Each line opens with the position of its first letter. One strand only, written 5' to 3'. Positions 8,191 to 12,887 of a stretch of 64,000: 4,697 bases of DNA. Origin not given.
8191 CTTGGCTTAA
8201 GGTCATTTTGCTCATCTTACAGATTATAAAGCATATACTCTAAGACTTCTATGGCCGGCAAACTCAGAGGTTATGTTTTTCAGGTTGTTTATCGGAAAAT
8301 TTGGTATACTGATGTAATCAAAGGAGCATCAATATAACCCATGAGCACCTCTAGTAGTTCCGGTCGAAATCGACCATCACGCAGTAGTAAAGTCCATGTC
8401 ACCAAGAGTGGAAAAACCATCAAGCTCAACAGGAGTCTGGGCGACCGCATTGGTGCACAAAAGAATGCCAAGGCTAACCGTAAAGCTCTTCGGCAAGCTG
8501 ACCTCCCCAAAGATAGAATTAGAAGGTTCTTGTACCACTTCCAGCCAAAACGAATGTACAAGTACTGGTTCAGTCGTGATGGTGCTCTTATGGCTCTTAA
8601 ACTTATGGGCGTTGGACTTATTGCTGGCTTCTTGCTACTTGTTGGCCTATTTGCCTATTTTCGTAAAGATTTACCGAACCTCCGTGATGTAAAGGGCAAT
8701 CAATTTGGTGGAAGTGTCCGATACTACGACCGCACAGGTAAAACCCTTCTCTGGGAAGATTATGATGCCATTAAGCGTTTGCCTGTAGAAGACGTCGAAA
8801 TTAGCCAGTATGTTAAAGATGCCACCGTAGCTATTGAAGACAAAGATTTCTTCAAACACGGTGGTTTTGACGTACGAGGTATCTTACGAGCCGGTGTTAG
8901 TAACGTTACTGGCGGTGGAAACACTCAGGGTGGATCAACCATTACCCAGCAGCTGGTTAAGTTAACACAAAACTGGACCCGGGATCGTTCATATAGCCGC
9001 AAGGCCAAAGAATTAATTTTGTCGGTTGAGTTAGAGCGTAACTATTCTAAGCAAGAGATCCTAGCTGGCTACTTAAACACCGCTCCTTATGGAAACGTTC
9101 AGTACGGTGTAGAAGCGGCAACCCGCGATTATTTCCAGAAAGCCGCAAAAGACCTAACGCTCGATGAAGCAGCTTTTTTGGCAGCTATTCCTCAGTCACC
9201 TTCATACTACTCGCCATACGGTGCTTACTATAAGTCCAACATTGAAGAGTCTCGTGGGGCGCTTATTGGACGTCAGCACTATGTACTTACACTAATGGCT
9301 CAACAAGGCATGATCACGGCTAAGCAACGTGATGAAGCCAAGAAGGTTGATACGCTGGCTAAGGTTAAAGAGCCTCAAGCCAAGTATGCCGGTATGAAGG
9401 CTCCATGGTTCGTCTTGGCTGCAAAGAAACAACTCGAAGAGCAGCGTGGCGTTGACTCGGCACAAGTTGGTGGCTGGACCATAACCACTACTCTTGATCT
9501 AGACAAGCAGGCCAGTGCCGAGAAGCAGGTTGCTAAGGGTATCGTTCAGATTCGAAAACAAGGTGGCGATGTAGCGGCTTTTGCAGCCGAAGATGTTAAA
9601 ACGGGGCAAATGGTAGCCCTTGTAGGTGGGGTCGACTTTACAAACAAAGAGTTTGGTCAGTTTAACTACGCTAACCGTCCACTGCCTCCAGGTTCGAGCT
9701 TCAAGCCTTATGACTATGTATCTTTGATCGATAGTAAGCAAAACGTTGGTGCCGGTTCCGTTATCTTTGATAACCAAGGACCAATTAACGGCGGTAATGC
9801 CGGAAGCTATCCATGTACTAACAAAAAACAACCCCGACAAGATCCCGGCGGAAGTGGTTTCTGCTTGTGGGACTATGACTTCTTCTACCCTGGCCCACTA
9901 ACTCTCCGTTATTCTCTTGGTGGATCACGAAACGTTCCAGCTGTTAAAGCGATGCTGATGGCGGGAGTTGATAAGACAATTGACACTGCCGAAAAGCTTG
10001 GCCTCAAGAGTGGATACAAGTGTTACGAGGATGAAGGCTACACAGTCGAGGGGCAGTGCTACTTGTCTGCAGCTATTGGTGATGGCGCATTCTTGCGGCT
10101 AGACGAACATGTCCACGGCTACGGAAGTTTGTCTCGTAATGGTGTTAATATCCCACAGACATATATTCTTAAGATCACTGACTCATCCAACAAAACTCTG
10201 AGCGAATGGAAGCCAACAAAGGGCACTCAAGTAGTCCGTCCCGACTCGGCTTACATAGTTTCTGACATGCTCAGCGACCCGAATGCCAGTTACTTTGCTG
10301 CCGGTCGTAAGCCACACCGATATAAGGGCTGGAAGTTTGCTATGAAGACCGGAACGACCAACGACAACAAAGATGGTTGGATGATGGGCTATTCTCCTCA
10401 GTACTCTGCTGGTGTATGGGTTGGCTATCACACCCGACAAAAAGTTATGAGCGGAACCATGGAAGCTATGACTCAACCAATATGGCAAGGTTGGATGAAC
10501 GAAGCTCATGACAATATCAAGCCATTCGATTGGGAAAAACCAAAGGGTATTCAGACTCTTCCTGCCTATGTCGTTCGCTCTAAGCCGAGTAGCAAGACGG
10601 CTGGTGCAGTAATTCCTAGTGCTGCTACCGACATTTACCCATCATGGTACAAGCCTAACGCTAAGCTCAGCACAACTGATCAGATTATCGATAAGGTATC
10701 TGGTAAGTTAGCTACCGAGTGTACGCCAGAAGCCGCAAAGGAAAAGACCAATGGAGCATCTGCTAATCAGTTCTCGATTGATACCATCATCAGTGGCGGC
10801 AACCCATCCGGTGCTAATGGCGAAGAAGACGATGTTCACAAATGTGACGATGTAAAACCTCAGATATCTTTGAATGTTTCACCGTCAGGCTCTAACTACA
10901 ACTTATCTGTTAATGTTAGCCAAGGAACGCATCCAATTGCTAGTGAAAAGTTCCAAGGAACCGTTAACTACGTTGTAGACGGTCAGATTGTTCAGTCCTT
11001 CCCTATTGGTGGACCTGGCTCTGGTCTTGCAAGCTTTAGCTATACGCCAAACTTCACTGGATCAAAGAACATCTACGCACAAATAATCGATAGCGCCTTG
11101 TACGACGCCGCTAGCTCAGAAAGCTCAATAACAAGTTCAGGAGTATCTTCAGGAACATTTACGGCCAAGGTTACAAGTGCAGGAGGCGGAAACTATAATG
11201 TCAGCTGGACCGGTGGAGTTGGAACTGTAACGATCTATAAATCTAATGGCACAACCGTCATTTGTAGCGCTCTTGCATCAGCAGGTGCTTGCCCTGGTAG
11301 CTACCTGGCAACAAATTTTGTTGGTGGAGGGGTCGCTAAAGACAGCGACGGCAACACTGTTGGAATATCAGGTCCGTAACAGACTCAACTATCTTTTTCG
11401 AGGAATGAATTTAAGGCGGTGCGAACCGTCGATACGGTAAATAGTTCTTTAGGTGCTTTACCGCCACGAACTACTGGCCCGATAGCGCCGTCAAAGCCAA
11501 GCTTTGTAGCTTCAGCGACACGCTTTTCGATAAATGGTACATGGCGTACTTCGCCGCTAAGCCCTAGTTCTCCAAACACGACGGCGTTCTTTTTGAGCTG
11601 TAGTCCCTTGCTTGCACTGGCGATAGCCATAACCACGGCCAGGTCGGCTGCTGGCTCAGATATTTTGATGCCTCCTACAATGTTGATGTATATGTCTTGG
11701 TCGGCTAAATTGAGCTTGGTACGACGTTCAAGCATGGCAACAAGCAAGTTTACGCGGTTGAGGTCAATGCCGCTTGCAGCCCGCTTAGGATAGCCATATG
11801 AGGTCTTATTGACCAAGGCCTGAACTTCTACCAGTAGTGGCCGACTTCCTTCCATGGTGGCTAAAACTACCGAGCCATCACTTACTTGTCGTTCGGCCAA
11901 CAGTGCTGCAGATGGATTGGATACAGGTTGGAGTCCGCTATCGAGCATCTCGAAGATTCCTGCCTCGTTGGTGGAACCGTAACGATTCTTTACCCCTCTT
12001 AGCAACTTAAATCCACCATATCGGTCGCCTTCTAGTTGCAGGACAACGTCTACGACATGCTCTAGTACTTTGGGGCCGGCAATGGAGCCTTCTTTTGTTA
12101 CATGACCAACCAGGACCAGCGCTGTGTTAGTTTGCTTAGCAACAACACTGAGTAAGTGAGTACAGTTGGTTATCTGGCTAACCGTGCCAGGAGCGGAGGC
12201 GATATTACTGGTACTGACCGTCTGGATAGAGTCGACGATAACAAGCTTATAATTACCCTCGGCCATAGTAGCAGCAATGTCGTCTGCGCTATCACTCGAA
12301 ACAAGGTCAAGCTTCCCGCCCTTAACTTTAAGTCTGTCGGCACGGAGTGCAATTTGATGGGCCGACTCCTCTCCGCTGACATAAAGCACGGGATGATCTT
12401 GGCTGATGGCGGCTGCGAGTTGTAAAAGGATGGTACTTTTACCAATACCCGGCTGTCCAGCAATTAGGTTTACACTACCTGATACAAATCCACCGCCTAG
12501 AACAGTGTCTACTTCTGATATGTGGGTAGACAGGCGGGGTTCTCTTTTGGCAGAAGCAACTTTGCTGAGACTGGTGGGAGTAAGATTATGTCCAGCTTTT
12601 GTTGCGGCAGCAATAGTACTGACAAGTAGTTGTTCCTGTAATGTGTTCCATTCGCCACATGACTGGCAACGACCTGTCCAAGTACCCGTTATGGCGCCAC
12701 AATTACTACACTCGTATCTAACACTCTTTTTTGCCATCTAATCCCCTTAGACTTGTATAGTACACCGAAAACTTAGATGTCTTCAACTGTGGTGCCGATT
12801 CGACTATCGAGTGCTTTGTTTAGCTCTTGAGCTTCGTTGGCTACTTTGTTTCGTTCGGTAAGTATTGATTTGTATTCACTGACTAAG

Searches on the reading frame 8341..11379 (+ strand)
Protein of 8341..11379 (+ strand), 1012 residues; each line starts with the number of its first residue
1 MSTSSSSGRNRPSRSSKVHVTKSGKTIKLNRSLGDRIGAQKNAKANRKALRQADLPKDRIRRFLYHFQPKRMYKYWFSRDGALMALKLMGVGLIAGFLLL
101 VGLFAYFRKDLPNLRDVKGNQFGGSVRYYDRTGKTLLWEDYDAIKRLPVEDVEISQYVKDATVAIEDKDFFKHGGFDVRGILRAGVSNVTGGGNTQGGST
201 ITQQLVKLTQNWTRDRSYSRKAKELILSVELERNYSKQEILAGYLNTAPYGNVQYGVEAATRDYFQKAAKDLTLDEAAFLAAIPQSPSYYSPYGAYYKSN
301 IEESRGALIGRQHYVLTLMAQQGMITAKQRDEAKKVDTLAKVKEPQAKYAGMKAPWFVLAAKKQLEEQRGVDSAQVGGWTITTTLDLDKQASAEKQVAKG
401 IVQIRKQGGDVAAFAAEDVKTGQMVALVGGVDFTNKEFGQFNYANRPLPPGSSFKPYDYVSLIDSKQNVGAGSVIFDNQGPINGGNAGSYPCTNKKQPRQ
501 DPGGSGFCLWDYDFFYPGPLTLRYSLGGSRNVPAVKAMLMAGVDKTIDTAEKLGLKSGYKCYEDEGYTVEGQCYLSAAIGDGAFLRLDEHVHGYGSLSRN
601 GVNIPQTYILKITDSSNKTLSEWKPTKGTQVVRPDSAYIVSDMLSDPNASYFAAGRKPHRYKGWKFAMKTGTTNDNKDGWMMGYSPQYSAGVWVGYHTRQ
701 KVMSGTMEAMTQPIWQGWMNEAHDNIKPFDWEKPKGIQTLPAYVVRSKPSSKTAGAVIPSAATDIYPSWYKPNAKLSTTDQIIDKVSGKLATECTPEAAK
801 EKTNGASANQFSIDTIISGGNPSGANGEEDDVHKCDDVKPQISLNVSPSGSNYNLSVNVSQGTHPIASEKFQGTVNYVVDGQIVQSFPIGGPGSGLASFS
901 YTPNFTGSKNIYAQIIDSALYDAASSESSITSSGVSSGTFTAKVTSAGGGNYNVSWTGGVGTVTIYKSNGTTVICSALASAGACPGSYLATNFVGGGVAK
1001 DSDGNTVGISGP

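Call 85: search_protein_families(library=pfam, proteins=[window:8341-11379:+], max_evalue=0.00001)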
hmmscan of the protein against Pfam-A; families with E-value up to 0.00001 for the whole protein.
window:8341-11379:+ (1012 aa): 1 family
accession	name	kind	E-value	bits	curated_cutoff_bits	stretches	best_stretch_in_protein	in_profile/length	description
PF00912.28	Transgly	-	6.1e-56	189.1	27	1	143-318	11-176/178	Transglycosylase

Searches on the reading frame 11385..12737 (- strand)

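Call 85: search_protein_families(library=pfam, proteins=[window:11385-12737:-], max_evalue=0.00001)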
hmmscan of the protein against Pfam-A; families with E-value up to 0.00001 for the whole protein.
window:11385-12737:- (450 aa): 7 families
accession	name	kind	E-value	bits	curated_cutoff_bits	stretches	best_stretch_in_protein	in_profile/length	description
PF13481.12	AAA_25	-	2.2e-17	63.7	27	1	69-217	15-194/195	AAA domain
PF06745.19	ATPase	-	4.4e-16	59.4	26.6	1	70-138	2-72/231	KaiC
PF18073.7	Zn_ribbon_LapB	-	2e-10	40.6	25.7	1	8-35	1-28/28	Rubredoxin metal binding domain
PF03796.21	DnaB_C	-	1.5e-09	38.1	27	1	69-133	2-67/255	DnaB-like helicase C terminal domain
PF13541.12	ChlI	-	9.6e-09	35.6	27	1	340-421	36-118/121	Subunit ChlI of Mg-chelatase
PF07088.17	GvpD_P-loop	-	7.4e-07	29.7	24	0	87-124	10-47/189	GvpD gas vesicle protein, P-loop domain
PF25199.1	nSTAND_NTPase5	-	8.5e-06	26.1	34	0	87-159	41-113/145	Novel STAND NTPase 5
